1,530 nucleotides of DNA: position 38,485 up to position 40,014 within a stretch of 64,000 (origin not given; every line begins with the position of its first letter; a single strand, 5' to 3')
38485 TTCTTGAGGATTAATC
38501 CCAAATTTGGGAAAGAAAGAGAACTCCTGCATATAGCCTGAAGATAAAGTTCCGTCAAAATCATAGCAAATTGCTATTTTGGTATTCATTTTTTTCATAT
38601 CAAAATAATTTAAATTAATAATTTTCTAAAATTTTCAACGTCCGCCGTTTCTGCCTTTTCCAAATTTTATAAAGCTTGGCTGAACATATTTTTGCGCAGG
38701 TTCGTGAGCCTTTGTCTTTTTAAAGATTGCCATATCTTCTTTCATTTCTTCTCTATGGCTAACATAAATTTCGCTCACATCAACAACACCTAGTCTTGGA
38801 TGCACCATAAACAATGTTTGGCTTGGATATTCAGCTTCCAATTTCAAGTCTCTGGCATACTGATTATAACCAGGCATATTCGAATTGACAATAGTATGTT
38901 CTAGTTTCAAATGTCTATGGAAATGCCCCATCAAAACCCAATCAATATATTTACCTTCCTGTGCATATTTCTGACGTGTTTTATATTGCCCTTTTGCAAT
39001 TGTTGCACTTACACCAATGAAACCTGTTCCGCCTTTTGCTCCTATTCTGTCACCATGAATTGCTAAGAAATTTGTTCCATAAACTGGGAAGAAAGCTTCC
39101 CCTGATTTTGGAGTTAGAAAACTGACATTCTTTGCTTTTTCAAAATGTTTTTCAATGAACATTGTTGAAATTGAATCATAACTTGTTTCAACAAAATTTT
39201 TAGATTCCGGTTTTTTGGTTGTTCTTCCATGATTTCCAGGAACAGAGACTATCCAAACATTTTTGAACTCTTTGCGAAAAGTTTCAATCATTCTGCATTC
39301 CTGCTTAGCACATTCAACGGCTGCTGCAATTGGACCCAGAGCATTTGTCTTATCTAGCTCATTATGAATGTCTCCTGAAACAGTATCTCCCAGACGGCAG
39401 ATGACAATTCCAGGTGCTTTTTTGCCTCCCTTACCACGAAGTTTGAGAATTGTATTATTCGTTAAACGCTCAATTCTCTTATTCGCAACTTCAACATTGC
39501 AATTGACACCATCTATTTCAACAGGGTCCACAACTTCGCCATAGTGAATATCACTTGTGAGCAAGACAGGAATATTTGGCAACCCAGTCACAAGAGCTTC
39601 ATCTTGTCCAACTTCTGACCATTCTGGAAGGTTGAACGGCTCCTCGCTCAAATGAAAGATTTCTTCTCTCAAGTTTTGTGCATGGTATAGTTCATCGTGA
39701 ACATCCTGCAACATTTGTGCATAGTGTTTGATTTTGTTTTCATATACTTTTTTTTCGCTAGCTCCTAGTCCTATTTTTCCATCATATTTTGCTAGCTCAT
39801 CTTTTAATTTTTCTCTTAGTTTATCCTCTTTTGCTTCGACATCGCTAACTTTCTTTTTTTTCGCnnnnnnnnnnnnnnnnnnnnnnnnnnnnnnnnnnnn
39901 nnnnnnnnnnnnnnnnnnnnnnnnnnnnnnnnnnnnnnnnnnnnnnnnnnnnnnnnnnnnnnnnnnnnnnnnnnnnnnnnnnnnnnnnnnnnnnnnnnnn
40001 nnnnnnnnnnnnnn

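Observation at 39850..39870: Metallophosphoesterase gene appears frameshifted at an A8 run: strong SD+ATG sits one frame off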

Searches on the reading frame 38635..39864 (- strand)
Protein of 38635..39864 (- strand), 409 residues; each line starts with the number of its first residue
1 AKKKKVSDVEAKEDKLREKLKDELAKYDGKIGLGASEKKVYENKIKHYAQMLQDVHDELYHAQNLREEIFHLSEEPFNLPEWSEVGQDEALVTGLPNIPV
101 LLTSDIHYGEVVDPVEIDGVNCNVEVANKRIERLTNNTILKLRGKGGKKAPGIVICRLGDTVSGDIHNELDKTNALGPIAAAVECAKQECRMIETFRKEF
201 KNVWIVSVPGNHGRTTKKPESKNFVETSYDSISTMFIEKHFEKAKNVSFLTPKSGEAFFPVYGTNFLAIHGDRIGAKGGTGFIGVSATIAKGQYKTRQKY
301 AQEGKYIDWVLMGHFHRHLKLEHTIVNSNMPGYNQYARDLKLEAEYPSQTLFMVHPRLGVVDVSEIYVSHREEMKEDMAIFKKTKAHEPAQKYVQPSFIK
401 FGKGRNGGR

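Call 4: search_protein_families(library=pfam, proteins=[window:38635-39864:-], max_evalue=0.01)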
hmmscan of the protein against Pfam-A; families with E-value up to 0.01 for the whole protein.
window:38635-39864:- (409 aa): 1 family
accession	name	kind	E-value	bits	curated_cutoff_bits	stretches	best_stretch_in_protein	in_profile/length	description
PF00149.33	Metallophos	-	0.005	17.7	21.5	0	98-316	1-189/191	Calcineurin-like phosphoesterase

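Call 6: search_protein_families(library=phrogs, proteins=[window:38635-39864:-], max_evalue=0.001)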
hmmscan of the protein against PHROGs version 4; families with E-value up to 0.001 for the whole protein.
window:38635-39864:- (409 aa): 2 families
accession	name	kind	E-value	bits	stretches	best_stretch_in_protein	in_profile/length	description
phrog_284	-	DNA, RNA and nucleotide metabolism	6.2e-41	141.6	1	16-370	60-396/398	exonuclease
phrog_7339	-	DNA, RNA and nucleotide metabolism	7.9e-05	23.1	0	150-318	60-201/263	DNA repair exonuclease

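Call 13: search_protein_families(library=ncbifam, proteins=[window:38635-39864:-], max_evalue=0.01)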
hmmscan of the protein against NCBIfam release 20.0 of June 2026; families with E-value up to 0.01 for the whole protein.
window:38635-39864:- (409 aa): 0 families

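Call 14: search_protein_families(library=padloc, proteins=[window:38635-39864:-], max_evalue=0.01)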
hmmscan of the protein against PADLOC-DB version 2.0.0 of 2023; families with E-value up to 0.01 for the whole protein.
window:38635-39864:- (409 aa): 0 families

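Call 30: search_dna_similar(query=window:38638-39864:-, collection=phages, mode=protein, max_rows=25)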
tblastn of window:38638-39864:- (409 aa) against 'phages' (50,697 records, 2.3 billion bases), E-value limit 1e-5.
Records with a match: 109; places in all: 110; records where one place covers at least 80% of the query: 0.
Best place of each record, by identity: <60% 109.
By first word of the organism name: Staphylococcus 29; Phocaeicola 24; Parabacteroides 15; Bacteroides 14; Fusobacterium 5; Synechococcus 4; Clostridioides 4; Cyanophage 2; Mammaliicoccus 2; Ralstonia 2; and 7 more.
By host as written in the record: Staphylococcus sp. 15; Parabacteroides merdae DA116 6; Phocaeicola dorei DA26 5; - 4; Phocaeicola massiliensis DA127 4; Phocaeicola vulgatus DA741 3; Phocaeicola vulgatus DA57 3; Phocaeicola vulgatus DA283 3; and 44 more.
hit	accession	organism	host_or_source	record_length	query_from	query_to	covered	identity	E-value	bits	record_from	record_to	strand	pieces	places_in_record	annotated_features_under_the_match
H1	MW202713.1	Caudoviricetes sp.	Manatee Spring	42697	80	379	73%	33.3%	1e-47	180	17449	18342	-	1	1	archeal DNA polymerase iI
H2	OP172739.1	Phocaeicola phage BV185P1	Phocaeicola vulgatus DA185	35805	84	368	70%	30.2%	8e-24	109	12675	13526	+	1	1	hypothetical protein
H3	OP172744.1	Phocaeicola phage BV674P5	Phocaeicola vulgatus DA674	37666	84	368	70%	29.5%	3e-23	108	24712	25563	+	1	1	hypothetical protein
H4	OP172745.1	Phocaeicola phage BV737P2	Phocaeicola vulgatus DA737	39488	84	368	70%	29.5%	5e-23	107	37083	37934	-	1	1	hypothetical protein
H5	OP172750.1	Phocaeicola phage BV741P4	Phocaeicola vulgatus DA741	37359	84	368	70%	29.5%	5e-23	107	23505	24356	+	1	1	hypothetical protein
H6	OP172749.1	Phocaeicola phage BV741P2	Phocaeicola vulgatus DA741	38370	84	368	70%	29.5%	6e-23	107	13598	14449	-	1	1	hypothetical protein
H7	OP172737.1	Phocaeicola phage BV57P2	Phocaeicola vulgatus DA57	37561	90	368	68%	30.1%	4e-23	107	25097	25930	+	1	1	hypothetical protein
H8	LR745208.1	uncultured phage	metagenomic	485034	100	368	66%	30.5%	1e-20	100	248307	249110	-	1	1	record has no annotation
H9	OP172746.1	Phocaeicola phage BV737P3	Phocaeicola vulgatus DA737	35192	84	367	69%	28.7%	6e-22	104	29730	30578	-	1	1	hypothetical protein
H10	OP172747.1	Phocaeicola phage BV739P1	Phocaeicola vulgatus DA739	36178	97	381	70%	28.3%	6e-24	110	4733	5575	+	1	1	hypothetical protein (x2)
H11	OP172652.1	Phocaeicola phage BD26P1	Phocaeicola dorei DA26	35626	97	368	67%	29.4%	6e-23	107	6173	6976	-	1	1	hypothetical protein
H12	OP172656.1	Phocaeicola phage BD26P5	Phocaeicola dorei DA26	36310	97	368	67%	29.4%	6e-23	107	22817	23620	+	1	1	hypothetical protein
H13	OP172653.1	Phocaeicola phage BD26P2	Phocaeicola dorei DA26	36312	97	368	67%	29.4%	6e-23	107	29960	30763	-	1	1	hypothetical protein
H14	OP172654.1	Phocaeicola phage BD26P3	Phocaeicola dorei DA26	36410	97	368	67%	29.4%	6e-23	107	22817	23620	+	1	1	hypothetical protein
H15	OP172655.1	Phocaeicola phage BD26P4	Phocaeicola dorei DA26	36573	97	368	67%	29.4%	6e-23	107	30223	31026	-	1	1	hypothetical protein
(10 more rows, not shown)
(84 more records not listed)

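Call 35: predict_structure(alignment_id=A2)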
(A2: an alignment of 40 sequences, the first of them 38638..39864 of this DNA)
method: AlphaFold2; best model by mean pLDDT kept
length: 409 residues; sequences in the alignment: 40
mean_pLDDT: 83.6   pTM: 0.79
mean pLDDT of the five models: 83.6, 83.1, 80.9, 79.2, 78.6
residues with pLDDT >= 90: 187; 70-90: 152; 50-70: 51; < 50: 19
segments of 3 or more residues with pLDDT < 50: 392-397, 399-409
pLDDT, mean of each block of 10 residues (from residue 1): 65 83 78 77 87 84 70 70 81 89 93 78 91 98 87 96 73 80 95 97 95 64 72 93 95 91 95 77 81 94 95 92 94 77 88 96 96 93 68 48 45
secondary structure, 60 per line:
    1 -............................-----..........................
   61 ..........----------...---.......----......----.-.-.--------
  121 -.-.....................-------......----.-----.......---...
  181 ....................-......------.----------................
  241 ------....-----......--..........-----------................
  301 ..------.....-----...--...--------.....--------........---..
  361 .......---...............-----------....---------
elements in order: H2-29 H35-70 H87-93 E98-103 H124-144 E152-157 H168-173 H178-200 E202-207 H229-240 E247-250 E256-261 E264-270 H285-302 E309-313 E319-321 E324-326 H335-339 E348-355 E359-367 H371-385 H397-400

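Call 38: fold_search(model_id=the predicted structure, library=pdb)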
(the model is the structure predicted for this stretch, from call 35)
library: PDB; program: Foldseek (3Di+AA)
matches with E <= 10: 851; with E <= 0.001: 3
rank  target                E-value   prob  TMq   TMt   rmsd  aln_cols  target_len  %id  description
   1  4tug_A                2.1e-06  1.00  0.35  0.43   8.3       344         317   12  Crystal structure of MjMre11-DNA2 complex (released 2014-10-15)
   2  4tug_B                1.4e-05  1.00  0.34  0.42   9.1       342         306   12  Crystal structure of MjMre11-DNA2 complex (released 2014-10-15)
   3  5jg8_A                5.2e-05  1.00  0.33  0.27  10.9       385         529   12  Crystal structure of human acid sphingomyelinase (released 2016-07-06)
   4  7pfo_A                1.6e-03  1.00  0.38  0.31   6.9       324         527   10  Core human replisome (released 2021-11-10)
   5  6hv9_B                6.7e-03  0.97  0.32  0.29   6.2       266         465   10  S. cerevisiae CMG-Pol epsilon-DNA (released 2018-12-12)
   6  5y9o_B                1.1e-02  0.80  0.19  0.19  16.0       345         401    8  The apo structure of Legionella pneumophila WipA (released 2018-05-16)
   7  8xgc_9                1.6e-02  0.90  0.34  0.26   8.7       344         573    8  Structure of yeast replisome associated with FACT and histone hexamer, Composite map (released 2024-02-14)
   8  3k4o_B                2.6e-02  0.28  0.21  0.28  12.1       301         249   10  Crystal Structure of Isopentenyl Phosphate Kinase from Methanocaldococcus jannaschii (released 2010-05-05)
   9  5n6x_A                3.9e-02  0.60  0.19  0.20  16.4       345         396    8  Crystal structure of the Legionella effector WipA (released 2017-04-19)
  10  5y9o_A                4.1e-02  0.38  0.19  0.19  17.1       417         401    9  The apo structure of Legionella pneumophila WipA (released 2018-05-16)
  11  2nv9_D                4.6e-02  0.41  0.19  0.20  15.2       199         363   10  The X-ray Crystal Structure of the Paramecium bursaria Chlorella virus arginine decarboxylase (released 2007-03-20)
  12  6agz_A                7.8e-02  0.23  0.20  0.20  11.9       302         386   12  Crystal structure of Old Yellow Enzyme from Pichia sp. AKU4542 (released 2019-06-26)
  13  6n2h                  8.8e-02  0.11  0.14  0.13  23.4       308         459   10  Structure of D-ornithine/D-lysine decarboxylase from Salmonella typhimurium (released 2019-10-23)
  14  4nma_B                1.0e-01  0.30  0.20  0.10  21.3       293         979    9  Crystal structure of proline utilization A (PutA) from Geobacter sulfurreducens PCA in complex with L-tetrahydro-2-fur (released 2014-02-19)
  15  9cc8_A                1.0e-01  0.23  0.15  0.08  19.2       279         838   13  Hexameric state of the NRC4 resistosome (released 2024-09-11)
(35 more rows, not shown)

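Call 56: search_dna_similar(query=window:38638-39864:-, collection=phages, mode=protein, max_rows=30, rows=spread)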
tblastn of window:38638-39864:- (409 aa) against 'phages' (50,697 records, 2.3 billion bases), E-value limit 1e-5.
Records with a match: 109; places in all: 110; records where one place covers at least 80% of the query: 0.
Best place of each record, by identity: <60% 109.
By first word of the organism name: Staphylococcus 29; Phocaeicola 24; Parabacteroides 15; Bacteroides 14; Fusobacterium 5; Synechococcus 4; Clostridioides 4; Cyanophage 2; Mammaliicoccus 2; Ralstonia 2; and 7 more.
By host as written in the record: Staphylococcus sp. 15; Parabacteroides merdae DA116 6; Phocaeicola dorei DA26 5; - 4; Phocaeicola massiliensis DA127 4; Phocaeicola vulgatus DA741 3; Phocaeicola vulgatus DA57 3; Phocaeicola vulgatus DA283 3; and 44 more.
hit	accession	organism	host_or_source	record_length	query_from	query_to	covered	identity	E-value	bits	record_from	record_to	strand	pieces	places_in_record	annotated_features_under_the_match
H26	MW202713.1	Caudoviricetes sp.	Manatee Spring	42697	80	379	73%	33.3%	1e-47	180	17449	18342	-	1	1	archeal DNA polymerase iI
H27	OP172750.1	Phocaeicola phage BV741P4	Phocaeicola vulgatus DA741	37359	84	368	70%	29.5%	5e-23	107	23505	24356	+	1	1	hypothetical protein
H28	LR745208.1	uncultured phage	metagenomic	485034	100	368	66%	30.5%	1e-20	100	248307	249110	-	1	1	record has no annotation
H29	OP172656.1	Phocaeicola phage BD26P5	Phocaeicola dorei DA26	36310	97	368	67%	29.4%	6e-23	107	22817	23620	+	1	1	hypothetical protein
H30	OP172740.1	Phocaeicola phage BV200P1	Phocaeicola vulgatus DA200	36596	97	368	67%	29.4%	7e-23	107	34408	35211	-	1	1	hypothetical protein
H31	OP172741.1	Phocaeicola phage BV283P1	Phocaeicola vulgatus DA283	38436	97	368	67%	29.1%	9e-23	106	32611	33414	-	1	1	hypothetical protein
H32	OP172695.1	Phocaeicola phage BM127P2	Phocaeicola massiliensis DA127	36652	97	368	67%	28.9%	2e-24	112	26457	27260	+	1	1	hypothetical protein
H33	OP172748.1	Phocaeicola phage BV741P1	Phocaeicola vulgatus DA741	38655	97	367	66%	29.0%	3e-23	108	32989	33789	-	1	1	hypothetical protein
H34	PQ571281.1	Bacteroides phage BU2-1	Bacteroides uniformis BG2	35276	97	367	66%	28.4%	7e-22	103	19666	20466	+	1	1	exonuclease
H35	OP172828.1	Parabacteroides phage PM116P6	Parabacteroides merdae DA116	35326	97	368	67%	28.1%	2e-22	105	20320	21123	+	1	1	hypothetical protein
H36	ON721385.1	Bacteroides phage EMB2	Bacteroides uniformis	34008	97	367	66%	28.1%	3e-22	105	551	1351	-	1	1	DNA polymerase II small subunit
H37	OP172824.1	Parabacteroides phage PM116P1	Parabacteroides merdae DA116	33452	97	368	67%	27.7%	9e-23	106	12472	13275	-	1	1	hypothetical protein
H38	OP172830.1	Parabacteroides phage PM682P3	Parabacteroides merdae DA682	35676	97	368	67%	27.7%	1e-22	106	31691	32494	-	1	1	hypothetical protein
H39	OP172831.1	Parabacteroides phage PM682P4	Parabacteroides merdae DA682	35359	97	368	67%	27.7%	2e-22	105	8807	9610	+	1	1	hypothetical protein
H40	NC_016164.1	Synechococcus phage S-CBS1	Synechococcus sp. CB0201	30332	97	359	64%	28.1%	1e-22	106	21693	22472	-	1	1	DNA repair exonuclease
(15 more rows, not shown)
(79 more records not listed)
